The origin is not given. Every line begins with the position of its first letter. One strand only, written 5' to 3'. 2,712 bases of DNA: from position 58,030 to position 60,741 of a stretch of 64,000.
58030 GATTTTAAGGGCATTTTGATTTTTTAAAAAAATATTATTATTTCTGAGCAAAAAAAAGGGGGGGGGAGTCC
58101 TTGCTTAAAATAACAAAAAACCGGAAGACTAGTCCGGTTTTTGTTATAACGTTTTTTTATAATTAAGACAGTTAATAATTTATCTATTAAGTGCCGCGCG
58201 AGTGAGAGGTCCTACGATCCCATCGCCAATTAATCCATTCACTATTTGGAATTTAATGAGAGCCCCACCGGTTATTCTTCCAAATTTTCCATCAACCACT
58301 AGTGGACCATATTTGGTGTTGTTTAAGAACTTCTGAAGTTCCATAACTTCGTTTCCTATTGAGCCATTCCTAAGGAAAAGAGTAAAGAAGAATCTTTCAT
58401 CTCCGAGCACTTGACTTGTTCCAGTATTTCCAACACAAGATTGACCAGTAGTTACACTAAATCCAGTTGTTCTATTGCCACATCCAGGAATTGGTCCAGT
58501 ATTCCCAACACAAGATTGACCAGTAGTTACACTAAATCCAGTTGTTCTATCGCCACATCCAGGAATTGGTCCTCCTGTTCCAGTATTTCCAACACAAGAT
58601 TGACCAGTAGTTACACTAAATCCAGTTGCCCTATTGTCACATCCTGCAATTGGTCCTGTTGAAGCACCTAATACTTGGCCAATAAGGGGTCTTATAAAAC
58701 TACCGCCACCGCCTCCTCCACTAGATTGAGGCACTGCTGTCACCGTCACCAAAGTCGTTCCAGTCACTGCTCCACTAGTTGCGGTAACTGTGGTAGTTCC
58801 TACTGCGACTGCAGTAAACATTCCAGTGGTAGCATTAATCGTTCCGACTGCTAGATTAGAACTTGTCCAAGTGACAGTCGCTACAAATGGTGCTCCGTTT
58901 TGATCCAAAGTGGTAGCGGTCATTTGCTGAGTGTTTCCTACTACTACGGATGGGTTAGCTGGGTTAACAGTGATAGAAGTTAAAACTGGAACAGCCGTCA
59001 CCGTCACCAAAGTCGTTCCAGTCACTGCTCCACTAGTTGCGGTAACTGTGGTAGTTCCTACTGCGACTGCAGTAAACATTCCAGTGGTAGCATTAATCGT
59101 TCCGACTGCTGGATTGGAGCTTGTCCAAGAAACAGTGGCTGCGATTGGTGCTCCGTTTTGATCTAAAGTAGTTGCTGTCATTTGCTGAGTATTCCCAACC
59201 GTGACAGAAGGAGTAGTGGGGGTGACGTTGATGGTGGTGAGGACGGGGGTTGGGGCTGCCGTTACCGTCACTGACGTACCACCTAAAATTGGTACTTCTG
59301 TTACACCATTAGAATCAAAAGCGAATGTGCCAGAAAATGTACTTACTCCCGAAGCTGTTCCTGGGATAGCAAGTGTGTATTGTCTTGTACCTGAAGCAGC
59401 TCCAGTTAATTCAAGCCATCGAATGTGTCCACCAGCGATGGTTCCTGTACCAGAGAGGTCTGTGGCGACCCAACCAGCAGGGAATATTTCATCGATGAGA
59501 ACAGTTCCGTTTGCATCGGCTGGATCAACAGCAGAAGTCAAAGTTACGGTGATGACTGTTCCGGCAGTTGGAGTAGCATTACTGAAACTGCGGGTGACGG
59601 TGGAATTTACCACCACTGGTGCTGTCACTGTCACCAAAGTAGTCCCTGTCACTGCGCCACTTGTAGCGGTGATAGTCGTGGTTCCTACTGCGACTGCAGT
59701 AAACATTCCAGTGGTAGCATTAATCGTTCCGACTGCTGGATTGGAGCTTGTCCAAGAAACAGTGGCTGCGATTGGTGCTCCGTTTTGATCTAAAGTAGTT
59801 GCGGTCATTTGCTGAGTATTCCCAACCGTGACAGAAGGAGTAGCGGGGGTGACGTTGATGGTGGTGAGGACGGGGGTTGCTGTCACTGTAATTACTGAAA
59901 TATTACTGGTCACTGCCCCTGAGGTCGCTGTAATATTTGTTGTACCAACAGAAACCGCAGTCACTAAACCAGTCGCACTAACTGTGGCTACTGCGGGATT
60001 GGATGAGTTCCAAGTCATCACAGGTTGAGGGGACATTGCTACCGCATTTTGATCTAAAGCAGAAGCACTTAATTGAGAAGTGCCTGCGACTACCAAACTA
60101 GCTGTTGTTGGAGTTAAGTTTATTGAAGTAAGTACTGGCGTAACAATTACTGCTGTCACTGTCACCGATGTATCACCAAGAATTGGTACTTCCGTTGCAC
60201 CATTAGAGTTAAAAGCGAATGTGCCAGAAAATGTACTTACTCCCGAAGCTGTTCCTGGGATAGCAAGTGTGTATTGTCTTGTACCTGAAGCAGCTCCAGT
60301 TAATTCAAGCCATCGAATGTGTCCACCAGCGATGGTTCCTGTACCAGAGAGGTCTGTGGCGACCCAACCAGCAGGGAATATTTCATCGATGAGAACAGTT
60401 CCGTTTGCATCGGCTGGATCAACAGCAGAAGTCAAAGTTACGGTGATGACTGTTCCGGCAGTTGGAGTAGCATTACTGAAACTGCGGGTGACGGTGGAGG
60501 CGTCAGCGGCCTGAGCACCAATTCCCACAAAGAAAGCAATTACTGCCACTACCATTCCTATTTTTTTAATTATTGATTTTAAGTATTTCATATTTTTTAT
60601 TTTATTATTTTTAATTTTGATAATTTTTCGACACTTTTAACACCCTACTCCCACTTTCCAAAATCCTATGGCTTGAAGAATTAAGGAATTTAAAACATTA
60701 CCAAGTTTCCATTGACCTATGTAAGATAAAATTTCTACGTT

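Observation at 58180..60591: Perfect long intragenic direct repeats and triple Cys-repeat in the PG-binding surface protein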

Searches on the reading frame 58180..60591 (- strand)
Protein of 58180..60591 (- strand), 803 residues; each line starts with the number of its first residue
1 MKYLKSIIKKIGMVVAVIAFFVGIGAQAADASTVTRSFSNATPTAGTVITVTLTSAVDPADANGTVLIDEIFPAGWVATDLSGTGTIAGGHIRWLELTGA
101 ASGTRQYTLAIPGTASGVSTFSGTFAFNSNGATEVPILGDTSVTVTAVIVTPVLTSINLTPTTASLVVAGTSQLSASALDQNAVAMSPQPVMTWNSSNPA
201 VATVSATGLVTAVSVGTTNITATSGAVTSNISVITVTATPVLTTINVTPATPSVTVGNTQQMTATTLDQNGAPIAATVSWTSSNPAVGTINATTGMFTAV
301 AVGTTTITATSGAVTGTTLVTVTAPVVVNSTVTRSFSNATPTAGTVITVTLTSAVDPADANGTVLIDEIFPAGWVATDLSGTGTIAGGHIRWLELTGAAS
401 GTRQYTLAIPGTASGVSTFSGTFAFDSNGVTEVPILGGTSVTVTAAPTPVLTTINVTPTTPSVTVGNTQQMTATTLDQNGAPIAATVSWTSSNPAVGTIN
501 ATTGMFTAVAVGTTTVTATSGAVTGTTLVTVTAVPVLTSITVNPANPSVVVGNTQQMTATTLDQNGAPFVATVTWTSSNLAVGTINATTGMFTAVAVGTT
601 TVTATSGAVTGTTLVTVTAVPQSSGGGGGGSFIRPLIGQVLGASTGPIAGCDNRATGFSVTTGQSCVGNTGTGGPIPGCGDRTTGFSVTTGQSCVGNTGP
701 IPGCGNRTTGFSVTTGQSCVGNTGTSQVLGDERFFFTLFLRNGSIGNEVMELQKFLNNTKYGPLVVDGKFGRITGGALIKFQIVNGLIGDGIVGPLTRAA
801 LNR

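Call 6: search_protein_families(library=pfam, proteins=[window:58180-60591:-], max_evalue=0.01)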
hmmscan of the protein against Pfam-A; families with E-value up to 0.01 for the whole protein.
window:58180-60591:- (803 aa): 4 families
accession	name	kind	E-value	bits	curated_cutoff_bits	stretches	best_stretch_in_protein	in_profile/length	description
PF02368.24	Big_2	-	2.3e-50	168.9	22.8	4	155-230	3-74/79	Bacterial Ig-like domain (group 2)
PF01471.23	PG_binding_1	-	3.8e-11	43.4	23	1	746-801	2-57/57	Putative peptidoglycan binding domain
PF22359.2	Big-like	-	2.2e-08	34.7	27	1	193-238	4-48/48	Bacterial Ig-like domain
PF25354.1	Ig_NUP210_16th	-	4.9e-08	32.8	27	0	542-603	4-60/72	NUP210-like, Ig-like domain 16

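Call 13: search_protein_families(library=ncbifam, proteins=[window:58180-60591:-], max_evalue=10)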
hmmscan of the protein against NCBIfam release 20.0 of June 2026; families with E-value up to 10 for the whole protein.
window:58180-60591:- (803 aa): 3 families
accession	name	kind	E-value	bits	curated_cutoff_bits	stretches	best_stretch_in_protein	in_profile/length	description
TIGR02869.1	spore_SleB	equivalog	1.9e-09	37.7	236.5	1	739-801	6-68/201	spore cortex-lytic enzyme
NF033627.3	intimin_all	equivalog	1.1e-05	23.5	1400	4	276-342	790-858/939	intimin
NF038154.3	lanthi_III_a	subfamily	2.5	8.8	22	1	747-765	2-20/41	class III lanthipeptide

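Call 24: find_related_loci(query=window:58180-60591:-, collection=genome_contigs, flank=6000)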
Query window:58180-60591:- (803 aa) in genome_contigs; peptide patterns used: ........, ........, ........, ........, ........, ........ (x = any residue, [..] = any of these).
81 stretches matched a pattern; 42 encode a relative of the query (tblastn E <= 1e-3); 41 distinct loci.
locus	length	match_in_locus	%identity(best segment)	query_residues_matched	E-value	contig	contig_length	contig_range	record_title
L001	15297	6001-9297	77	1-803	1e-132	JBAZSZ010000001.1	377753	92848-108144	MAG: Candidatus Paceibacterota bacterium isolate SO_2017_GW1_189 NODE_190_length_377753_cov_4.692738_OW334_2017, whole g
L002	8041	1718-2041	63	701-803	1e-34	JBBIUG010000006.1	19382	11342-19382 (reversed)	MAG: Candidatus Nomurabacteria bacterium isolate STF170223_bin_48 NODE_664_length_19382_cov_4.663166, whole genome shotg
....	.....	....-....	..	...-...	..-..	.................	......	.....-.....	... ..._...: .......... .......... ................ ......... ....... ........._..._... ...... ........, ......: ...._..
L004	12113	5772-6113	53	675-803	2e-32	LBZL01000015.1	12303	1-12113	MAG: Candidatus Nomurabacteria bacterium GW2011_GWB1_40_7 UU13_C0015, whole genome shotgun sequence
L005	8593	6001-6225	69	729-803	3e-29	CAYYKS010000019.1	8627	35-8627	MAG TPA_asm: uncultured Candidatus Saccharibacteria bacterium isolate SRP286056_co2_192 genome assembly, contig: NODE_13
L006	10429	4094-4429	53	701-803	1e-28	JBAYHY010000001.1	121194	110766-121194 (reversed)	MAG: Candidatus Paceibacterota bacterium isolate SO_2016_GW1_160 scaffold00339_OW334_2016, whole genome shotgun sequence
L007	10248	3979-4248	63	722-803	2e-28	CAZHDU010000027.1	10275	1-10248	MAG TPA_asm: uncultured Candidatus Saccharibacteria bacterium isolate SRP278252_co1_273 genome assembly, contig: NODE_11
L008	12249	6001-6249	65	727-803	3e-27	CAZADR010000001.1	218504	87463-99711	MAG TPA_asm: uncultured Candidatus Saccharibacteria bacterium isolate ERP113451_co1_17 genome assembly, contig: NODE_13_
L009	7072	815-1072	63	723-803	5e-27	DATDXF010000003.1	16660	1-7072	MAG TPA_asm: Candidatus Paceibacterota bacterium isolate SMAG_U8131 k141_166278, whole genome shotgun sequence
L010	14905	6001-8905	75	122-803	4e-26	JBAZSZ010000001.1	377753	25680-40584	MAG: Candidatus Paceibacterota bacterium isolate SO_2017_GW1_189 NODE_190_length_377753_cov_4.692738_OW334_2017, whole g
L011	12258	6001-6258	60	725-803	9e-24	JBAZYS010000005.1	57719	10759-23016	MAG: Candidatus Paceibacterota bacterium isolate SO_2017_GW1_86 NODE_2882_length_57719_cov_3.153389_OW334_2017, whole ge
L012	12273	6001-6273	57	713-803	2e-22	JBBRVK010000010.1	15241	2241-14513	MAG: Candidatus Paceibacteria bacterium isolate La3_metabat2.146 La3_metabat2.146_K_3017739_L_15241_cov_25.6481, whole g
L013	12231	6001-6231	62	727-803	4e-22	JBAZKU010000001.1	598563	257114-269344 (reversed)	MAG: Candidatus Paceibacterota bacterium isolate SO_2017_LW4_151 scaffold_39_c1_LW137-91_2017, whole genome shotgun sequ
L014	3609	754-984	62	727-803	4e-22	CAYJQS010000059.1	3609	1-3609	MAG TPA_asm: uncultured Candidatus Saccharibacteria bacterium isolate ERP125453_co1_243 genome assembly, contig: NODE_36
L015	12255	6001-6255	55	727-803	8e-22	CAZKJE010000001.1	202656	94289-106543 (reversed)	MAG TPA_asm: uncultured Candidatus Saccharibacteria bacterium isolate binchicken_co110_376 genome assembly, contig: NODE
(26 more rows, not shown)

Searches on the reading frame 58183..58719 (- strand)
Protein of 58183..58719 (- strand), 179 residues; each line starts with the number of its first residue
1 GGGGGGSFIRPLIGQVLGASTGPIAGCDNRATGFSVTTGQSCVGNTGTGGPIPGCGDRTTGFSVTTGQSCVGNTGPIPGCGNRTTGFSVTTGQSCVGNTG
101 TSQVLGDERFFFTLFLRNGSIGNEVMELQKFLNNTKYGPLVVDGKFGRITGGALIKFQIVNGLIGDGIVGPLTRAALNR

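Call 19: find_homologous_proteins(query=window:58183-58719:-, max_evalue=0.001)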
Query seq(179 aa) (179 aa): 54 proteins with E <= 0.001 among 141 candidates.
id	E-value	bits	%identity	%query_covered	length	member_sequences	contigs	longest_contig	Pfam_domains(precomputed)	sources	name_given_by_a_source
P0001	1.4e-108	379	100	100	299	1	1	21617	PF02368.25,PF01471.24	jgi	-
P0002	3.0e-53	199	54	96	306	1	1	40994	PF13287.13,PF13290.14,PF01471.24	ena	-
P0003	1.1e-36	145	63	58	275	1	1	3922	PF13287.13,PF13290.14,PF01471.24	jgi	jgi:hypothetical protein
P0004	7.2e-36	142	63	65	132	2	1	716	PF01471.24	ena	-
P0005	8.6e-34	135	69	56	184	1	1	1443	PF01471.24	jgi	jgi:hypothetical protein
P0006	1.4e-31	128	51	80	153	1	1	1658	PF01471.24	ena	-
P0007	1.8e-30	124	66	57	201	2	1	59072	PF09479.17,PF01471.24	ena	-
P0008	5.0e-29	120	51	71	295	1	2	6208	PF01471.24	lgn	-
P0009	1.4e-28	118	58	63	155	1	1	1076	PF01471.24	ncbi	ncbi:MAG: peptidoglycan-binding domain-containing protein, partial [Candidatus Paceibacterota bacter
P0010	6.6e-25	106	48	86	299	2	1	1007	PF02494.23,PF16403.12,PF01471.24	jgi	jgi:hypothetical protein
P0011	9.4e-24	102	40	96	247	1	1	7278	PF01471.24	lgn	-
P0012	2.5e-23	101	67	42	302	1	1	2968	PF18657.7,PF01471.24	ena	-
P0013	5.1e-23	100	57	60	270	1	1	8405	PF01471.24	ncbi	-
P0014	8.4e-23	99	50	71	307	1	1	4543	PF01471.24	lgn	-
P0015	1.6e-22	98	49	87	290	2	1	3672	PF13287.13,PF13290.14,PF01471.24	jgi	-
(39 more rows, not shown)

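Call 21: find_encoding_contigs(protein=P0001, flank=10000)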
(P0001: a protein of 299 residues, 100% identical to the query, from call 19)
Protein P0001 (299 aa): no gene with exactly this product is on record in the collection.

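Call 52: list_cluster_members(proteins=[P0001])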
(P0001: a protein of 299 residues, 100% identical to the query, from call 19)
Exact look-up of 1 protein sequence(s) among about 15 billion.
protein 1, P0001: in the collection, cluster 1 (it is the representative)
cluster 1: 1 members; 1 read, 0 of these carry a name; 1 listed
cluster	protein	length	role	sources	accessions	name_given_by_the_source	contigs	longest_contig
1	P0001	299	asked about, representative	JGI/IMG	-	-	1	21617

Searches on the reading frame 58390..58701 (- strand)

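Call 12: search_protein_families(library=pfam, proteins=[window:58390-58701:-], max_evalue=10)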
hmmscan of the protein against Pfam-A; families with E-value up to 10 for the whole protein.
seq(104 aa): 0 families

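Call 13: search_protein_families(library=ncbifam, proteins=[window:58390-58701:-], max_evalue=10)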
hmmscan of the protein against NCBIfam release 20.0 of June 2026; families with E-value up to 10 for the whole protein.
seq(104 aa): 1 family
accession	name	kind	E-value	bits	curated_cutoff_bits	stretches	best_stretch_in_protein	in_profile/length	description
NF033509.1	blaOXA-22_like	exception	0.52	9.6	575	1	2-50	164-212/275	OXA-22 family class D beta-lactamase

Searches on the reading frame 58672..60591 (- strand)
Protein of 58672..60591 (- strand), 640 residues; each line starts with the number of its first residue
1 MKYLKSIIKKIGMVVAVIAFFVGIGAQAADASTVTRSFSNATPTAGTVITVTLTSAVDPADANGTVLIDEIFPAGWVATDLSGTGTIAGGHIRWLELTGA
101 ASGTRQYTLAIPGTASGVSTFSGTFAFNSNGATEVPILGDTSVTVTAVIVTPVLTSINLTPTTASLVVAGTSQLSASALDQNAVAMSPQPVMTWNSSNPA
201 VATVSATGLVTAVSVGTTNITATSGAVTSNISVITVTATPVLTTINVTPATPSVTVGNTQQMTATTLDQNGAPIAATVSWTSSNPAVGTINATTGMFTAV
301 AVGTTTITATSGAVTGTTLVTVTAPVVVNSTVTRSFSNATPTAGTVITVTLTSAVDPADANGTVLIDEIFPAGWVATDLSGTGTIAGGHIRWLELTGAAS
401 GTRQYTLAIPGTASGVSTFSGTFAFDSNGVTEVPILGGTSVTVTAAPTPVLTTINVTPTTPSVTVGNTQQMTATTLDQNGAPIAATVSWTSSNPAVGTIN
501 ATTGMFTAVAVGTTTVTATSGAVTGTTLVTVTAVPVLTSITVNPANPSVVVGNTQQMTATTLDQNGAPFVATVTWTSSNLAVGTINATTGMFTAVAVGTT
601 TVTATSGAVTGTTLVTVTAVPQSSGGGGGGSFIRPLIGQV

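Call 37: find_related_loci(query=window:58672-60591:-, collection=metagenome_contigs, flank=5000)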
Query window:58672-60591:- (640 aa) in metagenome_contigs; peptide patterns used: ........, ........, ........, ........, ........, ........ (x = any residue, [..] = any of these).
52 stretches matched a pattern; 11 encode a relative of the query (tblastn E <= 1e-3); 11 distinct loci.
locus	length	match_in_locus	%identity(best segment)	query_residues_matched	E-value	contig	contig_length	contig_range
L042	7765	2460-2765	80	151-620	8e-33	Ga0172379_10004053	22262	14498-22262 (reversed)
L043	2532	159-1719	38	2-454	1e-16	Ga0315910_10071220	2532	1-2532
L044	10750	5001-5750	29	156-312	4e-12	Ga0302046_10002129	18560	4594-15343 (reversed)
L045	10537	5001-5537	30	145-323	2e-11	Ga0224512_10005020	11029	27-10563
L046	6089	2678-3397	30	156-621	4e-11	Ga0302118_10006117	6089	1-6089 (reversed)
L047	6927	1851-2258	36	152-627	3e-10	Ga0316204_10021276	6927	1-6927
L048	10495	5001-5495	28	156-323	1e-9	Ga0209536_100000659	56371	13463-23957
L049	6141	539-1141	27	128-621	9e-9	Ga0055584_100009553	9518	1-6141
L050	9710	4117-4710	28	127-324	1e-8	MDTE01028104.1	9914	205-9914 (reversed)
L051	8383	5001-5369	34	189-312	3e-8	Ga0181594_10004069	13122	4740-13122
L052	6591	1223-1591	34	189-312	3e-8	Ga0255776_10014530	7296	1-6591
